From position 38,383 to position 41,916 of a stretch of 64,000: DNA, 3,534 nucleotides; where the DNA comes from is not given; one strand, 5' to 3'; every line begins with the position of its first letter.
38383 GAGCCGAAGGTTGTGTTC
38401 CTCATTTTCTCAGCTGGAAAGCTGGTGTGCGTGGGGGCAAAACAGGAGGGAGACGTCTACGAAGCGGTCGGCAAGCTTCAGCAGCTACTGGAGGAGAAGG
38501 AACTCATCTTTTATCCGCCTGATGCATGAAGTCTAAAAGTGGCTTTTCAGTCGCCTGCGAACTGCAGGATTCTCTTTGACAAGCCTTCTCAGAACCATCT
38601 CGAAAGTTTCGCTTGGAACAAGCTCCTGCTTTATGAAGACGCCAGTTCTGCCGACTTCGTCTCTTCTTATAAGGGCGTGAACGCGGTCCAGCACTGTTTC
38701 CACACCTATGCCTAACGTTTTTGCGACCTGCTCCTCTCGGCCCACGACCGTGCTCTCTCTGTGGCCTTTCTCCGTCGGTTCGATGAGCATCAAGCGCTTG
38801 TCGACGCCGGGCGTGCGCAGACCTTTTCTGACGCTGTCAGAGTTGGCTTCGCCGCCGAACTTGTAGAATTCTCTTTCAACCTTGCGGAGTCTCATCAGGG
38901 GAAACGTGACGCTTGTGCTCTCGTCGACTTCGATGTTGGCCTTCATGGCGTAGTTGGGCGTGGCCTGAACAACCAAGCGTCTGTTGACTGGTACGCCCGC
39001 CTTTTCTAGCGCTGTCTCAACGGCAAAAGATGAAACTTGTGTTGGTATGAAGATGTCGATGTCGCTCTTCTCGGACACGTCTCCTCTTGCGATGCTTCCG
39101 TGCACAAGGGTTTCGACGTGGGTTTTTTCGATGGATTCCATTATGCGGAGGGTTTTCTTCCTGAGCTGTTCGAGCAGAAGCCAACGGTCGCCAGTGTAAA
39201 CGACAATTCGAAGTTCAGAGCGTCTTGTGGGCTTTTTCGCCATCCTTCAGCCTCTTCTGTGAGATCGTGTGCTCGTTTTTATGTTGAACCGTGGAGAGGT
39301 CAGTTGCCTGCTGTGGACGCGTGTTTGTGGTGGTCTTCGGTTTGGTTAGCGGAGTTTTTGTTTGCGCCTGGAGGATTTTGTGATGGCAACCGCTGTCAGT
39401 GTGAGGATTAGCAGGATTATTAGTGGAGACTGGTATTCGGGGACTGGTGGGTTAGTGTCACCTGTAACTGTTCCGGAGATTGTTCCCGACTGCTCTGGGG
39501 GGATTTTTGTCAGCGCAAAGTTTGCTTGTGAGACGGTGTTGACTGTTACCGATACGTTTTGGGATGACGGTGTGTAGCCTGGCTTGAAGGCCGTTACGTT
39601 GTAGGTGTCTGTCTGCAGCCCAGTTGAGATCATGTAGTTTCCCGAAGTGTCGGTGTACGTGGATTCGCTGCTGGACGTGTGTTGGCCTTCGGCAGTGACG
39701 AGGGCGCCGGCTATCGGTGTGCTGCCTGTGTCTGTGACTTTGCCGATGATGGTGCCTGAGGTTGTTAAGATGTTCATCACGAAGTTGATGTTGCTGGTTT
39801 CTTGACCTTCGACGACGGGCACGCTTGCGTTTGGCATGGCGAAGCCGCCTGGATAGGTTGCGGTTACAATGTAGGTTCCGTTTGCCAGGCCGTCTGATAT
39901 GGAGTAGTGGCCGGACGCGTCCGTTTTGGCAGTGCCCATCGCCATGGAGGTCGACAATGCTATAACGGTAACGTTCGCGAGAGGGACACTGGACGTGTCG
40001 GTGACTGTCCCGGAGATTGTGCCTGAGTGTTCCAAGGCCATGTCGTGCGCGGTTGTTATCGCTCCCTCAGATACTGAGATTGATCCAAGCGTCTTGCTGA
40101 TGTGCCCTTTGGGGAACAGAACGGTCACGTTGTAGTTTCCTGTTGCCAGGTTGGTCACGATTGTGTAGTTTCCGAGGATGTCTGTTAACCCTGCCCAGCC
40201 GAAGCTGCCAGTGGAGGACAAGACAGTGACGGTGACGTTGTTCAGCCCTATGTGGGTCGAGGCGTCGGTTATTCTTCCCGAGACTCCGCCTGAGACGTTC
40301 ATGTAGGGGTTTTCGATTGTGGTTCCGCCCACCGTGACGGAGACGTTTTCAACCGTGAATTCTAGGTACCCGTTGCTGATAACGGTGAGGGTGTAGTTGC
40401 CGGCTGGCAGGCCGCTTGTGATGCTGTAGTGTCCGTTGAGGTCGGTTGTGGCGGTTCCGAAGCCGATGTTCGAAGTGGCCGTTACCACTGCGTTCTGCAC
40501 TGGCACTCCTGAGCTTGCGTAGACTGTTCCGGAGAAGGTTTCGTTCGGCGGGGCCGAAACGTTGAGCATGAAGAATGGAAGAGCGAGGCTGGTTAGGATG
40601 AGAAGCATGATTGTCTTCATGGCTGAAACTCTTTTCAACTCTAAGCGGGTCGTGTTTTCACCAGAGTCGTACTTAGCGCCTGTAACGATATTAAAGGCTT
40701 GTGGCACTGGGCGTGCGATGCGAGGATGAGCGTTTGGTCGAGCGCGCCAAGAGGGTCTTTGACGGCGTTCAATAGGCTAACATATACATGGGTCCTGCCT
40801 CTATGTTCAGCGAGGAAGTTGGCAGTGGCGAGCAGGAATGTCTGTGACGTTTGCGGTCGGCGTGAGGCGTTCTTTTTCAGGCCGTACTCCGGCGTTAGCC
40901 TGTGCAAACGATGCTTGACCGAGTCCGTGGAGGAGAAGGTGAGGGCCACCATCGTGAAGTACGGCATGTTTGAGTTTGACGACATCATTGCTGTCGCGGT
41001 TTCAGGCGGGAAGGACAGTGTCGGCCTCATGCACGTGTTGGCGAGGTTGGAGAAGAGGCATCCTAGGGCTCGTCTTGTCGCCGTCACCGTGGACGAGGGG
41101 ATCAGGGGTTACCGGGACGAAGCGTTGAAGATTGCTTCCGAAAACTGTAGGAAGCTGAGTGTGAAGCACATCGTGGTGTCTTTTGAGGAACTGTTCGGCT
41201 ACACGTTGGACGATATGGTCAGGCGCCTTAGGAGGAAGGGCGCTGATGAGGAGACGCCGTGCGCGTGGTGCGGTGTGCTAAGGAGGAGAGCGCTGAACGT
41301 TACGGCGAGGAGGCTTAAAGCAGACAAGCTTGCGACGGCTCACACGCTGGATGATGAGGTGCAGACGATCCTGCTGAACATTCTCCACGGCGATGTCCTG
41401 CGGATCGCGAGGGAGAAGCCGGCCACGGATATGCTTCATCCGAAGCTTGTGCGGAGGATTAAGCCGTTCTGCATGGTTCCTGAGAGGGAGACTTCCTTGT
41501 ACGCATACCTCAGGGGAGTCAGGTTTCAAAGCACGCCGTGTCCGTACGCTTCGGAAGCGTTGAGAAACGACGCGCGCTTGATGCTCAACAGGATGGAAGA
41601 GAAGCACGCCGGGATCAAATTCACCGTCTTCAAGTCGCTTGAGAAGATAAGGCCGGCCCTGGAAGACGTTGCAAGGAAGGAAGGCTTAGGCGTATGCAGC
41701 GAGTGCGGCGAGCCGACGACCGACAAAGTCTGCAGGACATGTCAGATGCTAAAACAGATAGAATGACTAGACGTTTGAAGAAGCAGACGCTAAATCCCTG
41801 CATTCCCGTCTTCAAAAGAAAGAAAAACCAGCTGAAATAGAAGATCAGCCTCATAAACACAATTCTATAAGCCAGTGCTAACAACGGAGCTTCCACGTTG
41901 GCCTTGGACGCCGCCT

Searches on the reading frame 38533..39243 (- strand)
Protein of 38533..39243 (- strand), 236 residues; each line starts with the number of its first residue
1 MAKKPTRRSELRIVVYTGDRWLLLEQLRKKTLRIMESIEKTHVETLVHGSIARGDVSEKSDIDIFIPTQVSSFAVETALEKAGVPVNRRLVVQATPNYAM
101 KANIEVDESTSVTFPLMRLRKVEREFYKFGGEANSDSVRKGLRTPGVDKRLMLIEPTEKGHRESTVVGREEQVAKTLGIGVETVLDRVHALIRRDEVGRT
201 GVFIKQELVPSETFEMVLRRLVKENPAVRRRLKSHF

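Call 96: search_protein_families(library=pfam, proteins=[window:38533-39243:-], max_evalue=0.00001)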
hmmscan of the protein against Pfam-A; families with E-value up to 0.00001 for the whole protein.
window:38533-39243:- (236 aa): 1 family
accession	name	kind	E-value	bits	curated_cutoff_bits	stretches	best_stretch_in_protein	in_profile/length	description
PF01909.29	NTP_transf_2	-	4.4e-07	30.6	21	1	29-105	2-78/93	Nucleotidyltransferase domain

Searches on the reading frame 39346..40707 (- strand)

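Call 12: search_protein_families(library=pfam, proteins=[window:39346-40707:-], max_evalue=0.00001)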
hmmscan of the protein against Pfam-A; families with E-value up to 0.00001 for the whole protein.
window:39346-40707:- (453 aa): 5 families
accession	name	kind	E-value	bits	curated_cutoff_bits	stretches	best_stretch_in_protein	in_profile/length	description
PF13620.12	CarboxypepD_reg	-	1.7e-50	169.7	32.3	4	319-400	1-82/82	Carboxypeptidase regulatory-like domain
PF13715.12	CarbopepD_reg_2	-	1.2e-22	80.2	32.2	1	321-399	2-76/88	CarboxypepD_reg-like domain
PF17210.9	SdrD_B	-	2.9e-18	66.5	29.7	0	236-293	17-74/112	SdrD B-like domain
PF11974.14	bMG3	-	1.6e-08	34.8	34.9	0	237-285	24-76/103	Bacterial alpha-2-macroglobulin MG3 domain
PF14686.12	fn3_3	-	1e-07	32.1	24.4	0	59-130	6-73/75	Polysaccharide lyase family 4, domain II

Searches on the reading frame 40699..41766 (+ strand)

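Call 97: search_protein_families(library=pfam, proteins=[window:40699-41766:+], max_evalue=0.00001)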
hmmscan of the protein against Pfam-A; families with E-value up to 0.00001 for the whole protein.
window:40699-41766:+ (355 aa): 2 families
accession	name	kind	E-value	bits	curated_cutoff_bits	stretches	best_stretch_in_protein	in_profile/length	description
PF01171.26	ATP_bind_3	-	5.4e-16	59.3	27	1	97-290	2-177/182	PP-loop family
PF22082.2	TtuA_LIM_N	-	2.8e-06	27.7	27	1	49-73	2-25/26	2-thiouridine synthetase TtuA, N-terminal LIM domain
